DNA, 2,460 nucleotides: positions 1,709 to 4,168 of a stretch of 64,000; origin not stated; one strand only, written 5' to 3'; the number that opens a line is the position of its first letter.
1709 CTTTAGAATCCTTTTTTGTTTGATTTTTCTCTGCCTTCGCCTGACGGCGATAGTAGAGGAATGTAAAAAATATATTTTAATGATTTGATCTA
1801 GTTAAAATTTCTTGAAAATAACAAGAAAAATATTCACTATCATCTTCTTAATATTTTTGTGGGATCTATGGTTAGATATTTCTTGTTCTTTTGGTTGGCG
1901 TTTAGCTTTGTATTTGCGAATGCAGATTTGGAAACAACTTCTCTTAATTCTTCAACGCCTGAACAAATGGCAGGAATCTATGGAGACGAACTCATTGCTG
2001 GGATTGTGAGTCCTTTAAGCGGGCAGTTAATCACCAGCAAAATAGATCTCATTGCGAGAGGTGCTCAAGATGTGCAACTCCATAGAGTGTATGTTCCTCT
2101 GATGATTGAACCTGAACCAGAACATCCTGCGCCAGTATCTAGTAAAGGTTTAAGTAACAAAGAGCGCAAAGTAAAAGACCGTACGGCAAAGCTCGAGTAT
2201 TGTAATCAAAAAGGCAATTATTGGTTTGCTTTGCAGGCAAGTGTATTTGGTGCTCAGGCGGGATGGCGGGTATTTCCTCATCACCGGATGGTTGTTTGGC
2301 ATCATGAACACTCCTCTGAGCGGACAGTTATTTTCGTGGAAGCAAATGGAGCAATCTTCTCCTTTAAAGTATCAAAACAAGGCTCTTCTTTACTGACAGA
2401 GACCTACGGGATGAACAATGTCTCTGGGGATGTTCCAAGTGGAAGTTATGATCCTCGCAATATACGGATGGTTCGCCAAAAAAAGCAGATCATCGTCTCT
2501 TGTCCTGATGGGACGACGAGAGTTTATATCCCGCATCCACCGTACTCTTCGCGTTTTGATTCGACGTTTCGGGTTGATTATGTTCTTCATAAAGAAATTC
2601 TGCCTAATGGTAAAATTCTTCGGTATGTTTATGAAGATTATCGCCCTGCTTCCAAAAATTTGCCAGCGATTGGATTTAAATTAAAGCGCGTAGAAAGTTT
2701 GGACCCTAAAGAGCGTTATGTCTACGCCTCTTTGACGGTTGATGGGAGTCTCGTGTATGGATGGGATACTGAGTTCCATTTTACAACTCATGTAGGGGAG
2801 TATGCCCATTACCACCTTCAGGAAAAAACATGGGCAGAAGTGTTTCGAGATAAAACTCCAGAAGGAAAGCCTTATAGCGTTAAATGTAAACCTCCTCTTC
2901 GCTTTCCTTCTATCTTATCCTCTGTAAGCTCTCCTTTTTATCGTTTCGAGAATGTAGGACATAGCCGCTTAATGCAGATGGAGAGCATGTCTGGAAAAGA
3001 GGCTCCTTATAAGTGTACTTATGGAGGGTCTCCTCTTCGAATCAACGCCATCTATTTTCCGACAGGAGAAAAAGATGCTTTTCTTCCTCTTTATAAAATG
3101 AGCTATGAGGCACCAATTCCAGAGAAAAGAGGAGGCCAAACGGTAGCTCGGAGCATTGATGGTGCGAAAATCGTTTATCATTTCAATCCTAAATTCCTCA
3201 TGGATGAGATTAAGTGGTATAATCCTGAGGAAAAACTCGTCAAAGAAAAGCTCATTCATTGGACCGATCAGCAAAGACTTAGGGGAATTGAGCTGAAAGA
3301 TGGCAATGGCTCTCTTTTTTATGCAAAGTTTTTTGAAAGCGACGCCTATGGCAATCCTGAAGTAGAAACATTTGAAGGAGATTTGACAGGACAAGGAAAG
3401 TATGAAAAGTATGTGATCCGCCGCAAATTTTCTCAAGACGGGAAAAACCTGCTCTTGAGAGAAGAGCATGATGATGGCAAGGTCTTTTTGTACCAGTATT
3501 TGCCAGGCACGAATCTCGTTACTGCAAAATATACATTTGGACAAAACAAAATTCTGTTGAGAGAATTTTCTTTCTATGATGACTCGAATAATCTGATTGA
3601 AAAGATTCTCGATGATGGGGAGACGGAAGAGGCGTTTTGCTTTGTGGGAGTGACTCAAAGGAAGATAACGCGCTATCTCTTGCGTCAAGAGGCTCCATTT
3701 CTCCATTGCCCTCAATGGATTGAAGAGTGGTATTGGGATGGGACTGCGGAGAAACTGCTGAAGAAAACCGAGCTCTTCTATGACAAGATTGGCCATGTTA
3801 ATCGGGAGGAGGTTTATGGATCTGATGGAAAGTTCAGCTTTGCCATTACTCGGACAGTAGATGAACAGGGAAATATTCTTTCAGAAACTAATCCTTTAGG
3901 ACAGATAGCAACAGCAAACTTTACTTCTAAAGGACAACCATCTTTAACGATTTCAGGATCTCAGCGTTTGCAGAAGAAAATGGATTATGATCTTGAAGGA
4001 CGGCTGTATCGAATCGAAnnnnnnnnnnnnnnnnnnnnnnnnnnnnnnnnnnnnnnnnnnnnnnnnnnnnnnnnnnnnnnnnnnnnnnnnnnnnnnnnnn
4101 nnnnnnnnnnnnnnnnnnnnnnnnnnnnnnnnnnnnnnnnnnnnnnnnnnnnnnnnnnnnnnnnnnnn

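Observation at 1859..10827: Rhs polymorphic-toxin locus with a long immunity tail in a Chlamydiae-type genome, without any T6SS context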

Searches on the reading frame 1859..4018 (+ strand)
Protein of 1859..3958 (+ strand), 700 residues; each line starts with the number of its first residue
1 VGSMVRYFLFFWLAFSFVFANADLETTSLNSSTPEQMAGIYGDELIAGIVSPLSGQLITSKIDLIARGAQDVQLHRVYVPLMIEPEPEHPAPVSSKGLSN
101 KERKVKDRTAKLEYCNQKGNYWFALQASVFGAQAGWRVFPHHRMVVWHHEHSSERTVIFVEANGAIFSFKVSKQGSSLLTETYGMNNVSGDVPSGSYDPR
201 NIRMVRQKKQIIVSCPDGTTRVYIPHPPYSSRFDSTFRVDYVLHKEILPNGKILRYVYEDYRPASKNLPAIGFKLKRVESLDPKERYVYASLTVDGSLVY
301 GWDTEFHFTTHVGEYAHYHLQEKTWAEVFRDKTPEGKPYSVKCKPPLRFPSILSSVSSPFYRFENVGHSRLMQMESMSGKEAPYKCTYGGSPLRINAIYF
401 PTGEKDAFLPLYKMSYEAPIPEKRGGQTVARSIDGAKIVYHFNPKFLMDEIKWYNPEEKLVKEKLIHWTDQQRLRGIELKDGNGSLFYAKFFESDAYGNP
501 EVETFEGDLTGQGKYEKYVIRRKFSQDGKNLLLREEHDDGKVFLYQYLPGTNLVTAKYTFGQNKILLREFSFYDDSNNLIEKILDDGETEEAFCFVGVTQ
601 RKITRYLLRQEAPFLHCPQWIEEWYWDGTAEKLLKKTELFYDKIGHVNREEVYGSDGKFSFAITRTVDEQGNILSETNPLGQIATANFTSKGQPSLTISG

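Call 17: search_protein_families(library=pfam, proteins=[window:1859-3958:+], max_evalue=10)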
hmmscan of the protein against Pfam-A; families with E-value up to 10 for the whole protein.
window:1859-3958:+ (700 aa): 2 families
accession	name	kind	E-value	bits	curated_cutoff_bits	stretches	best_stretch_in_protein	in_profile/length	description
PF05593.20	RHS_repeat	-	0.026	15.4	22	0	668-683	2-17/38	RHS Repeat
PF21551.2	CSL4_N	-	0.21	11.8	27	1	536-565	13-42/57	Exosome complex component CSL4, N-terminal domain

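Call 37: find_related_loci(query=A2, collection=genome_contigs, flank=10000)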
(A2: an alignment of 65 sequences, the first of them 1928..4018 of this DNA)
Query A2 (697 aa) in genome_contigs; peptide patterns used: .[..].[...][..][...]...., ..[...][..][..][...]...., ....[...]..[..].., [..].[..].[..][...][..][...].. (x = any residue, [..] = any of these).
600 stretches matched a pattern (row limit reached: there are more); 47 encode a relative of the query (tblastn E <= 1e-3); 46 distinct loci.
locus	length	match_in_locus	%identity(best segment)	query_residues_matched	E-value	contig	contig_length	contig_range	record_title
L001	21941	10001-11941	38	9-693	2e-146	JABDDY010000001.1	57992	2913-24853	MAG: Chlamydiae bacterium isolate BWMinHeated_Nextera19_MAG3 3300020902.a:Ga0207087_1003, whole genome shotgun sequence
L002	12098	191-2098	39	9-693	5e-142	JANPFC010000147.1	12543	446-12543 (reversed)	MAG: Chlamydiota bacterium isolate VAR_78_metabat_106 VAR_78_k141_164302, whole genome shotgun sequence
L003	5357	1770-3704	37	5-692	1e-133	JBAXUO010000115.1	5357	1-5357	MAG: Chlamydiota bacterium isolate ELA663 MAG663_115, whole genome shotgun sequence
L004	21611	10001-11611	39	131-693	1e-121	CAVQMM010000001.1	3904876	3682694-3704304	MAG: uncultured Chlamydiae bacterium isolate MFD00082.bin.1.18 genome assembly, contig: contig_1137, whole genome shotgu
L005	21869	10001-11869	36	6-697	9e-119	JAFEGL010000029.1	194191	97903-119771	MAG: Verrucomicrobia bacterium isolate SZAS-17 LIN-573__29__length-194191, whole genome shotgun sequence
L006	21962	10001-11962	36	9-693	3e-124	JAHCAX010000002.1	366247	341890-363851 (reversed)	MAG: Candidatus Acheromyda pituitae isolate ACE_VER1 VER1_2, whole genome shotgun sequence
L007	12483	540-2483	36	9-697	1e-125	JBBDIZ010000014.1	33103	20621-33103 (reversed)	MAG: Simkaniaceae bacterium isolate LejiaA_41_40 Lejia_A_2088_length_33103_cov_25, whole genome shotgun sequence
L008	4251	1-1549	45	166-693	3e-79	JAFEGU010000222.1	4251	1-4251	MAG: Verrucomicrobia bacterium isolate SZAS-8 LIN-198__222__length-4251, whole genome shotgun sequence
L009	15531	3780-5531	29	9-693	1e-74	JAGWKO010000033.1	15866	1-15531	MAG: Verrucomicrobiota bacterium isolate REEB163 contig-150_4368, whole genome shotgun sequence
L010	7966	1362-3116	31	9-693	2e-74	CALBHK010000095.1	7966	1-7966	MAG TPA_asm: uncultured Chlamydiae bacterium isolate SRR6231132_bin.17_CONCOCT_v1.1_MAG genome assembly, contig: ERZ6502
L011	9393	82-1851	29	6-697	3e-74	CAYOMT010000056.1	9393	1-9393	MAG TPA_asm: uncultured bacterium isolate SRP200132_co2_286 genome assembly, contig: NODE_7031_length_9393_cov_11.354466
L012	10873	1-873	44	392-693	1e-71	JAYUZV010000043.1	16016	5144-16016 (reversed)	MAG: Chlamydiia bacterium isolate GL16_UP_metabinner_2 GL16_UP_metabinner_2_42, whole genome shotgun sequence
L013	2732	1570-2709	33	2-431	5e-58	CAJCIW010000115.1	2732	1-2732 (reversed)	Verrucomicrobia bacterium isolate BOG_genome_mining.30 genome assembly, contig: k141_1339634, whole genome shotgun seque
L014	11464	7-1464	31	148-693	3e-51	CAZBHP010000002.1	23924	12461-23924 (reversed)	MAG TPA_asm: uncultured bacterium isolate SRP298887_co1_63 genome assembly, contig: NODE_1867_length_23924_cov_4.619046,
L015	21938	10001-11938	38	2-696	5e-127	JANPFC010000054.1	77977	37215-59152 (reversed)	MAG: Chlamydiota bacterium isolate VAR_78_metabat_106 VAR_78_k141_3382122, whole genome shotgun sequence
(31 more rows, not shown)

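Call 47: predict_structure(alignment_id=A2)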
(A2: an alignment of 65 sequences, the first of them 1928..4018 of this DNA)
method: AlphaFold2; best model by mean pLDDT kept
length: 697 residues; sequences in the alignment: 65
mean_pLDDT: 89.4   pTM: 0.88
mean pLDDT of the five models: 89.4, 89.2, 88.9, 88.2, 87.5
residues with pLDDT >= 90: 480; 70-90: 153; 50-70: 54; < 50: 10
segments of 3 or more residues with pLDDT < 50: 1-3, 72-75
pLDDT, mean of each block of 10 residues (from residue 1): 66 87 94 93 94 89 56 51 69 80 80 90 87 93 93 93 93 96 94 97 69 85 98 85 58 95 95 73 92 91 68 72 79 90 90 92 88 94 93 94 97 97 96 98 96 96 95 97 91 96 95 97 98 96 97 97 96 95 92 95 92 96 95 96 92 96 93 96 94 93
secondary structure, 60 per line:
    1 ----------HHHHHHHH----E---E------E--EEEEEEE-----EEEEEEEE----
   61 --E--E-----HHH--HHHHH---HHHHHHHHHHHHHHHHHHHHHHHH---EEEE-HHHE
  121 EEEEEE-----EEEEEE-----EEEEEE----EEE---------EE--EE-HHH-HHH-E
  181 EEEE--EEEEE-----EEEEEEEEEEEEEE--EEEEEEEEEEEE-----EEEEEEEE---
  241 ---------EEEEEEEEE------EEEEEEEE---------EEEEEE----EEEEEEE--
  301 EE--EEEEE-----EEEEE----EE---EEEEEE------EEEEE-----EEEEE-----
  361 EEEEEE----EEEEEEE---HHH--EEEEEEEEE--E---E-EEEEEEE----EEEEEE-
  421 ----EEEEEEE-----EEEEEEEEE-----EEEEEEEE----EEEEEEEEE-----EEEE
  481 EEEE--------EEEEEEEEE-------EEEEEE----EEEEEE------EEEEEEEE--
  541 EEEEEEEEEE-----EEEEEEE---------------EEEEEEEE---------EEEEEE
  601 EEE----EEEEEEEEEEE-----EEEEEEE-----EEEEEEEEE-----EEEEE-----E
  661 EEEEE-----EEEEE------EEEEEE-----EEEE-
elements in order (helices of 4 or more, strands of 3 or more residues): H11-18 E37-43 E49-56 H77-81 H85-108 E112-115 E120-126 E132-137 E143-148 E153-155 E180-184 E187-191 E197-210 E213-224 E230-237 E250-258 E265-272 E282-287 E292-298 E305-309 E315-319 E329-334 E341-345 E351-355 E361-366 E371-377 E386-394 E403-409 E414-419 E425-431 E437-445 E451-458 E463-471 E477-484 E493-501 E509-514 E519-524 E531-538 E541-550 E556-562 E578-585 E595-603 E608-618 E624-630 E636-644 E650-654 E660-665 E671-675 E682-687 E693-696

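Call 52: fold_search(model_id=the predicted structure, library=pdb)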
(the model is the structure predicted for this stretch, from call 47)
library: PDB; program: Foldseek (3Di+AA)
matches with E <= 10: 890; with E <= 0.001: 94
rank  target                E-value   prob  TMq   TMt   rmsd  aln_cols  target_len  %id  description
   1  8qjc                  1.0e-20  1.00  0.16  0.12  27.7       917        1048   11  T6SS-linked Rhs repeat protein - Salmonella bongori Rhs-core domain with toxin domain (released 2024-09-25)
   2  8qjb_A                1.1e-20  1.00  0.22  0.17  25.8       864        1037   12  T6SS-linked Rhs repeat protein - Salmonella bongori Rhs-core domain extended N-terminus (released 2024-09-25)
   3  8qjd_B                1.2e-20  1.00  0.22  0.16  25.6       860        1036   12  T6SS-linked Rhs repeat protein - Salmonella bongori Rhs-core domain (released 2024-09-25)
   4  7q97_A                2.7e-20  1.00  0.19  0.14  27.1       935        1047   11  Structure of the bacterial type VI secretion system effector RhsA. (released 2021-12-22)
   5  7pq5                  6.4e-20  1.00  0.16  0.11  31.4       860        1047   13  Photorhabdus laumondii T6SS-associated Rhs protein carrying the Tre23 toxin domain (released 2021-12-01)
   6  8qja_C                1.7e-19  1.00  0.18  0.14  25.5       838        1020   11  T6SS-linked Rhs repeat protein - Advenella mimigardefordensis VgrG-Rhs core (released 2024-09-25)
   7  8qja_D                2.4e-19  1.00  0.17  0.13  28.3       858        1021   11  T6SS-linked Rhs repeat protein - Advenella mimigardefordensis VgrG-Rhs core (released 2024-09-25)
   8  8qja_A                2.5e-19  1.00  0.18  0.14  26.1       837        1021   11  T6SS-linked Rhs repeat protein - Advenella mimigardefordensis VgrG-Rhs core (released 2024-09-25)
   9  8uy4_A                7.7e-19  1.00  0.16  0.09  29.1       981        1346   10  Acinetobacter baumannii Tse15 Rhs effector (released 2024-10-09)
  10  8qja_B                2.5e-18  1.00  0.18  0.14  25.9       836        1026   11  T6SS-linked Rhs repeat protein - Advenella mimigardefordensis VgrG-Rhs core (released 2024-09-25)
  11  8cp6_B                2.5e-18  1.00  0.14  0.11  31.0       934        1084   10  Type six secretion system exported effector 5 (Tse5) (released 2023-12-06)
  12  8uxt                  2.8e-17  1.00  0.18  0.10  30.6       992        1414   10  Acinetobacter baumannii Tse15 Rhs effector, toxin cleavage mutant (D1369N, D1391N) (released 2024-10-09)
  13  9ifo_A                8.6e-17  1.00  0.33  0.19  14.4       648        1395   10  Structure of Teneurin-Like Protein (TLP) (released 2026-03-11)
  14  6fb3_A                2.4e-16  1.00  0.29  0.13  17.5       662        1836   12  Teneurin 2 Partial Extracellular Domain (released 2018-03-28)
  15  6ske_A                4.1e-16  1.00  0.29  0.14  18.9       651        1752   13  Teneurin 2 in complex with Latrophilin 2 Lec domain (released 2020-02-12)
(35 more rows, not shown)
